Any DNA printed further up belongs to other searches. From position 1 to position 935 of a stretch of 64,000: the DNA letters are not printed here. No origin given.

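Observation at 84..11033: SusC/SusD utilisation locus that appears dedicated to phosphorus (organophosphate/phosphonate) scavenging rather than glycan use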

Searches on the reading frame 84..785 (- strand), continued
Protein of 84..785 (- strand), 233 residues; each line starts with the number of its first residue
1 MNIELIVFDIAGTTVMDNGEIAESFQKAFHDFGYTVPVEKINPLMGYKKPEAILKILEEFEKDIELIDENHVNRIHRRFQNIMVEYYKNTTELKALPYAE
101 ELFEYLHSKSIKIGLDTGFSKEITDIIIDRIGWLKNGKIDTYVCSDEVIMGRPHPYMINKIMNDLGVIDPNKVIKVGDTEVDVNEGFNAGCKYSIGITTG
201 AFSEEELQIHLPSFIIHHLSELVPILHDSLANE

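Call 70: find_homologous_proteins(query=L001:10699-12003:+, max_evalue=0.00001)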
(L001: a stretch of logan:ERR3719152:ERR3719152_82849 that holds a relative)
Query L001:10699-12003:+ (434 aa): 4323 proteins with E <= 0.00001 among 8000 candidates; the best 120 are listed.
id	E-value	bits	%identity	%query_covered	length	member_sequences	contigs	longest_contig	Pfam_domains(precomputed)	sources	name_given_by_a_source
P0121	2.9e-259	879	93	100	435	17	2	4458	PF18943.7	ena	-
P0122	1.2e-244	830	86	100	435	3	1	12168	PF18943.7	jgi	-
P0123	2.7e-214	730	77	98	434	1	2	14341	PF18943.7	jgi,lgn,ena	-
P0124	1.4e-210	718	73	100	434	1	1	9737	PF18943.7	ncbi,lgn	ncbi:MAG: DUF5690 family protein [Bacteroidia bacterium]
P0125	8.6e-191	653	72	92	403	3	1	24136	PF18943.7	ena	-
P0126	4.8e-188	644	65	99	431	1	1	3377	PF18943.7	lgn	-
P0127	5.1e-188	644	66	99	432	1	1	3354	PF18943.7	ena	-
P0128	6.5e-188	644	65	99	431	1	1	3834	PF18943.7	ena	-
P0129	1.9e-187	642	67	96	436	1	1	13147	PF18943.7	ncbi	-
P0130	4.4e-187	641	66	98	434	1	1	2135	PF18943.7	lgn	-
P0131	8.3e-187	640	66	96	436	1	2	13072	PF18943.7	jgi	jgi:Family of unknown function (DUF5690)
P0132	2.9e-186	638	65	99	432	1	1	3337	PF18943.7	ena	-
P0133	7.3e-186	637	64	100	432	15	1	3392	PF18943.7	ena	-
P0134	1.4e-185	636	65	99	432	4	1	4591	PF18943.7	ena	-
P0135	2.1e-185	635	69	97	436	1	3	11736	PF18943.7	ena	-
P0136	6.6e-185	634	64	98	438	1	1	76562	PF18943.7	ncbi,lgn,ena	-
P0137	6.9e-185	634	66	97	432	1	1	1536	PF18943.7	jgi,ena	-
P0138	8.2e-185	633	65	97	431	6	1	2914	PF18943.7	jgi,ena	-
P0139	1.7e-184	632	64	100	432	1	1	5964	PF18943.7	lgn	-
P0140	1.3e-183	629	65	99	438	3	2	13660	PF18943.7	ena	-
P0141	4.5e-183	628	64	99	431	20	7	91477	PF18943.7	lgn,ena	-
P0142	5.2e-183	627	66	98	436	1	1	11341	PF18943.7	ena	-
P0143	6.1e-183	627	65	97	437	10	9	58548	PF18943.7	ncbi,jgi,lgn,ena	jgi:hypothetical protein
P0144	2.8e-182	625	62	100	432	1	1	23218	PF18943.7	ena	-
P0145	3.1e-182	625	62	98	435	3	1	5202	PF18943.7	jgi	jgi:hypothetical protein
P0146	3.9e-182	624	62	98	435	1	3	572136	PF18943.7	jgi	jgi:hypothetical protein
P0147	4.5e-182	624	63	99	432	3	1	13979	PF18943.7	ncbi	-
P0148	7.7e-182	624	64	98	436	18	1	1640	PF18943.7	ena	-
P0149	1.0e-181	623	68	95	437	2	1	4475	PF18943.7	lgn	-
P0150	1.2e-181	623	65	98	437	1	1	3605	PF18943.7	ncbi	-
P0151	1.3e-181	623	64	99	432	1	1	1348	PF18943.7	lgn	-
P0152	2.2e-181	622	64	99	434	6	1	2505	PF18943.7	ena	-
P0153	4.2e-181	621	68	95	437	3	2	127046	PF18943.7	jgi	jgi:MFS family permease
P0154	4.4e-181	621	64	98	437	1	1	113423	PF18943.7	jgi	jgi:MFS family permease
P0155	5.6e-181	621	66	95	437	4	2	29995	PF18943.7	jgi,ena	-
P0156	5.8e-181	621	64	97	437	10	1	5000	PF18943.7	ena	-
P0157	1.2e-180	620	66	97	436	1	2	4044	PF18943.7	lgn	-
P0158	2.1e-180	619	66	95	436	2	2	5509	PF18943.7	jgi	jgi:MFS family permease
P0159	2.9e-180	618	65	95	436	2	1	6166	PF18943.7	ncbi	-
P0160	6.1e-180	617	64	97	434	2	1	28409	PF18943.7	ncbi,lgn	-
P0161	8.2e-180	617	63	98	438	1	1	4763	PF18943.7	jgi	jgi:MFS family permease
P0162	1.4e-179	616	66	95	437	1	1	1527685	PF18943.7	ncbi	ncbi:DUF5690 family protein [Ferruginibacter profundus]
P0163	1.7e-179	616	66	97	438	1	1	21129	PF18943.7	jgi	-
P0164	1.9e-179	616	65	97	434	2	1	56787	PF18943.7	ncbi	-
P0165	2.4e-179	615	63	98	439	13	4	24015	PF18943.7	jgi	jgi:MFS family permease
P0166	3.4e-179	615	65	96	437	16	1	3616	PF18943.7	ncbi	ncbi:DUF5690 family protein [Ferruginibacter sp.]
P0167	4.4e-179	614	65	95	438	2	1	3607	PF18943.7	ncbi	-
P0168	1.1e-178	613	63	99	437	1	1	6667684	PF18943.7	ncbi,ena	-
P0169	1.6e-178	613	64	97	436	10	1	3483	PF18943.7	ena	-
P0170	3.2e-178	612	65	97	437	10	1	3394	PF18943.7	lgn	-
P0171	3.2e-178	612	65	95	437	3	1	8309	PF18943.7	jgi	jgi:MFS family permease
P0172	3.4e-178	612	61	99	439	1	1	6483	PF18943.7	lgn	-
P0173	3.6e-178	611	62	97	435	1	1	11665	PF18943.7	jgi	jgi:MFS family permease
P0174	3.9e-178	611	66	98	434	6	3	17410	PF18943.7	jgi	-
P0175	5.6e-178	611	65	97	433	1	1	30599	PF18943.7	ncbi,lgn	-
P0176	5.8e-178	611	63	96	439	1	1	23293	PF18943.7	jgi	jgi:hypothetical protein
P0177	6.2e-178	611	66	95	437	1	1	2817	PF18943.7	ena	-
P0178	6.7e-178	611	65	97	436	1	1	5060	PF18943.7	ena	-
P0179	7.1e-178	610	64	98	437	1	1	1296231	PF18943.7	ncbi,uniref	ncbi:DUF5690 family protein [Ferruginibacter sp. SUN106]|uniref:DUF5690 family protein n=1 Tax=Ferru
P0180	1.1e-177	610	61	97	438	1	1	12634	PF18943.7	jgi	jgi:Family of unknown function (DUF5690)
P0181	1.5e-177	609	64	98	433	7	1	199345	PF18943.7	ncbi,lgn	-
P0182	2.3e-177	609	65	95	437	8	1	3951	PF18943.7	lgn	-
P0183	2.4e-177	609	61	97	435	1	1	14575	PF18943.7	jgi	jgi:MFS family permease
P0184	2.5e-177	609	65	95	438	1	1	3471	PF18943.7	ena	-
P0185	3.7e-177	608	63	98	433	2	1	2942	PF18943.7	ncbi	-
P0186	4.8e-177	608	66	96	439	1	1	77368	PF18943.7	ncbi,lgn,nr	ncbi:MAG TPA: DUF5690 family protein [Sediminibacterium sp.]|nr:DUF5690 family protein [Sediminibact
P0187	7.5e-177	607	63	97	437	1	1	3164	PF18943.7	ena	-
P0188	7.7e-177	607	61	99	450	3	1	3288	PF18943.7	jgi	jgi:MFS family permease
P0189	7.8e-177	607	61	98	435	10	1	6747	PF18943.7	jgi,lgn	jgi:MFS family permease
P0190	8.8e-177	607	62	97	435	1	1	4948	PF18943.7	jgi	jgi:MFS family permease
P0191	1.1e-176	607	64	97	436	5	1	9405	PF18943.7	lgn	-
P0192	1.2e-176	606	64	97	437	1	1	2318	PF18943.7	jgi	jgi:MFS family permease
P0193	1.2e-176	606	65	95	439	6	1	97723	PF18943.7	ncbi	-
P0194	1.4e-176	606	66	97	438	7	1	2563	PF18943.7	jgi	jgi:Family of unknown function (DUF5690)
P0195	1.4e-176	606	61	100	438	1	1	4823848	PF18943.7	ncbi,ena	-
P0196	1.8e-176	606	62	97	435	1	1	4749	PF18943.7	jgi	jgi:MFS family permease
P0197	1.9e-176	606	62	99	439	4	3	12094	PF18943.7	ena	-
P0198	3.1e-176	605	63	98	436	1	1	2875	PF18943.7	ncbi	-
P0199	3.5e-176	605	63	97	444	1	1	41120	PF18943.7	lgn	-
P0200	3.6e-176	605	61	100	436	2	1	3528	PF18943.7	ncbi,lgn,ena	-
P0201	5.3e-176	604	64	97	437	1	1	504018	PF18943.7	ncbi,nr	ncbi:MAG: hypothetical protein JST86_08225 [Bacteroidetes bacterium]|nr:hypothetical protein [Bacter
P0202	5.7e-176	604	64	96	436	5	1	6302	PF18943.7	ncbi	-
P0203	7.3e-176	604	68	90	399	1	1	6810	PF18943.7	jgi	-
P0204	1.0e-175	603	65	95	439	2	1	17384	PF18943.7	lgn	-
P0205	1.1e-175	603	64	96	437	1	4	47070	PF18943.7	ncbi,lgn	-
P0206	1.2e-175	603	65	95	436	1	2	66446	PF18943.7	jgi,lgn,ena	jgi:hypothetical protein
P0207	1.9e-175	602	65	95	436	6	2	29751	PF18943.7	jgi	jgi:hypothetical protein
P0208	2.0e-175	602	67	90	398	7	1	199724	PF18943.7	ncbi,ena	-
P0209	2.2e-175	602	63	96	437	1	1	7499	PF18943.7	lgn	-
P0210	2.3e-175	602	63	96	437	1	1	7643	PF18943.7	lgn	-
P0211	3.3e-175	602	63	99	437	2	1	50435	PF18943.7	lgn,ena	-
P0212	3.7e-175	601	62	98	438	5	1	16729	PF18943.7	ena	-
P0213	1.1e-174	600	65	95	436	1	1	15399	PF18943.7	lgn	-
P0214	2.9e-174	599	62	98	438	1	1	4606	PF18943.7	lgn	-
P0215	3.3e-174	598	65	95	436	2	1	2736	PF18943.7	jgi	jgi:hypothetical protein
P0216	4.2e-174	598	64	97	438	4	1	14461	PF18943.7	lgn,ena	-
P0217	6.1e-174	597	63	95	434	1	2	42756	PF18943.7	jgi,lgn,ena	-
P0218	1.0e-173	597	61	99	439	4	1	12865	PF18943.7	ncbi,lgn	-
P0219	1.0e-173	597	62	96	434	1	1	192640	PF18943.7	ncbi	-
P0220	1.3e-173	596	64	97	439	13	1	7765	PF18943.7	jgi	jgi:hypothetical protein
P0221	1.4e-173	596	65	94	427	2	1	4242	PF18943.7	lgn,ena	-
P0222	1.7e-173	596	64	96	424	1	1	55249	PF18943.7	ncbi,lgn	-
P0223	1.7e-173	596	62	96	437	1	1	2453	PF18943.7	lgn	-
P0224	1.8e-173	596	59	99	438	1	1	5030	PF18943.7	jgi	jgi:Family of unknown function (DUF5690)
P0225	3.3e-173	595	64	95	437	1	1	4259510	PF18943.7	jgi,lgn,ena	-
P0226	3.4e-173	595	63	97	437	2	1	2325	PF18943.7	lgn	-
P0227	4.6e-173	595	63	96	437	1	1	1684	PF18943.7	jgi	jgi:MFS family permease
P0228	5.1e-173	594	63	94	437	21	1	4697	PF18943.7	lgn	-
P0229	6.5e-173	594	63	97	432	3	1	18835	PF18943.7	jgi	jgi:hypothetical protein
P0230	7.4e-173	594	66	91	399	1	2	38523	PF18943.7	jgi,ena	-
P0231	7.5e-173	594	64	95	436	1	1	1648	PF18943.7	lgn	-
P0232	4.1e-172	591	62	98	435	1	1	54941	PF18943.7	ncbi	-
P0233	1.1e-171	590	63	95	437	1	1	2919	PF18943.7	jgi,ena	-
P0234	1.2e-171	590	61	99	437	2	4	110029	PF18943.7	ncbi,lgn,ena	-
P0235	1.3e-171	590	64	95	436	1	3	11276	PF18943.7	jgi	-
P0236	1.4e-171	590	66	91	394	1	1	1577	PF18943.7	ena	-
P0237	2.3e-171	589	61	99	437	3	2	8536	PF18943.7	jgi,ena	-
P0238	3.1e-171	589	62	95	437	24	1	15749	PF18943.7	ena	-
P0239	6.7e-171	587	62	96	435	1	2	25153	PF18943.7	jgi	jgi:cation transport ATPase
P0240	1.0e-170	587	61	97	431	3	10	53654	PF18943.7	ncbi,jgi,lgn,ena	jgi:hypothetical protein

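Call 79: predict_structure(alignment_id=A4)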
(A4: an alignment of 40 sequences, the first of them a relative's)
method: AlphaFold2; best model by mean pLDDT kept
length: 435 residues; sequences in the alignment: 40
mean_pLDDT: 87.1   pTM: 0.86
mean pLDDT of the five models: 87.1, 84.3, 82.4, 82.2, 79.7
residues with pLDDT >= 90: 238; 70-90: 164; 50-70: 27; < 50: 6
segments of 3 or more residues with pLDDT < 50: 1-6
pLDDT, mean of each block of 10 residues (from residue 1): 49 82 87 92 93 87 94 86 72 88 95 94 93 82 73 82 96 96 96 94 84 63 78 86 93 94 94 94 92 85 93 97 97 96 91 83 69 82 90 85 96 96 89 64
secondary structure, 60 per line:
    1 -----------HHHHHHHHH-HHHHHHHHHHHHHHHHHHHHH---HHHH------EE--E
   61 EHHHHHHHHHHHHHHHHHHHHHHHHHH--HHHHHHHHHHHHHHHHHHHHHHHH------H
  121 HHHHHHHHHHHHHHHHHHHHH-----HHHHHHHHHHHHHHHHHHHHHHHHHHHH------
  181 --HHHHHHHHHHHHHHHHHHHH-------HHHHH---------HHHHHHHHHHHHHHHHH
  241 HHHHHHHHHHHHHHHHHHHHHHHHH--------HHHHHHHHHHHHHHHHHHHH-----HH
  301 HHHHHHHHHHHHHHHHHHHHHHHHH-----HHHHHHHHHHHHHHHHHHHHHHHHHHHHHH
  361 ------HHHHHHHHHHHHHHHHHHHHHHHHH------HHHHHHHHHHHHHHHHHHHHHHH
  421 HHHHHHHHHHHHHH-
elements in order: H12-20 H22-42 H46-49 H62-87 H90-113 H120-141 H147-174 H183-202 H210-214 H224-265 H274-293 H299-325 H331-360 H367-391 H398-434

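Call 81: fold_search(model_id=the predicted structure, library=pdb)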
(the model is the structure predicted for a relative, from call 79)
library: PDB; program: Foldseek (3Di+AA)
matches with E <= 10: 660; with E <= 0.001: 322
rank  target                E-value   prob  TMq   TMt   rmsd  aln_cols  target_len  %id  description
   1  9ugy                  4.9e-08  1.00  0.62  0.64   6.0       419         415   16  Cryo-EM Structure of G6PT1 bound with GlcN6P (released 2026-01-07)
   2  9w1r                  7.5e-08  1.00  0.60  0.66   5.9       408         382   18  S-4048-bound human SLC37A4 monomer (released 2025-11-19)
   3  9ugx                  8.8e-08  1.00  0.61  0.64   6.1       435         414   17  Cryo-EM Structure of G6PT1-apo monomer in pi buffer (released 2026-01-07)
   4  9kv0                  1.2e-07  1.00  0.61  0.64   6.0       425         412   17  Cryo-EM structure of human G6PT in complex with chlorogenic acid (released 2025-11-12)
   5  8ttf_A                1.4e-07  1.00  0.61  0.67   6.3       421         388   17  NorA double mutant - E222QD307N at pH 7.5 (released 2024-05-29)
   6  9ugu                  1.7e-07  1.00  0.60  0.62   5.8       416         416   15  Cryo-EM Structure of Apo-G6PT1 (released 2026-01-07)
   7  9ll0                  2.2e-07  1.00  0.64  0.69   6.0       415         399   18  Cryo-EM structure of G6PT1 in complex with Glucose-6-phosphate (released 2025-12-31)
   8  9ll1                  2.4e-07  1.00  0.65  0.71   5.1       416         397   18  Cryo-EM structure of G6PT1 in complex with Chlorogenic acid (released 2025-12-31)
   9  8u3h                  3.6e-07  1.00  0.65  0.66   5.2       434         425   13  Structure of Fmoc-Leu-OH bound Sialin (released 2024-05-29)
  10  7wsm_A                6.0e-07  1.00  0.59  0.56   8.6       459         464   14  Cryo-EM structure of human glucose transporter GLUT4 bound to cytochalasin B in lipid nanodiscs (released 2022-05-18)
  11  8u3d                  6.3e-07  1.00  0.64  0.65   5.3       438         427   12  Structure of Apo Sialin at pH7.5 (released 2024-05-29)
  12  8u3f                  7.1e-07  1.00  0.67  0.67   5.7       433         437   13  Structure of Apo Sialin R168K mutant (released 2024-05-29)
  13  6e9n_A                1.7e-06  1.00  0.65  0.68   5.2       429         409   15  E. coli D-galactonate:proton symporter in the inward open form (released 2019-05-22)
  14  7t3n                  2.2e-06  1.00  0.64  0.62   6.0       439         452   14  R184Q/E191Q mutant of rat vesicular glutamate transporter 2 (VGLUT2) (released 2022-12-14)
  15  9ayb                  2.3e-06  1.00  0.65  0.66   5.2       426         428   14  Structure of Apo Sialin S61A mutant (released 2024-05-29)
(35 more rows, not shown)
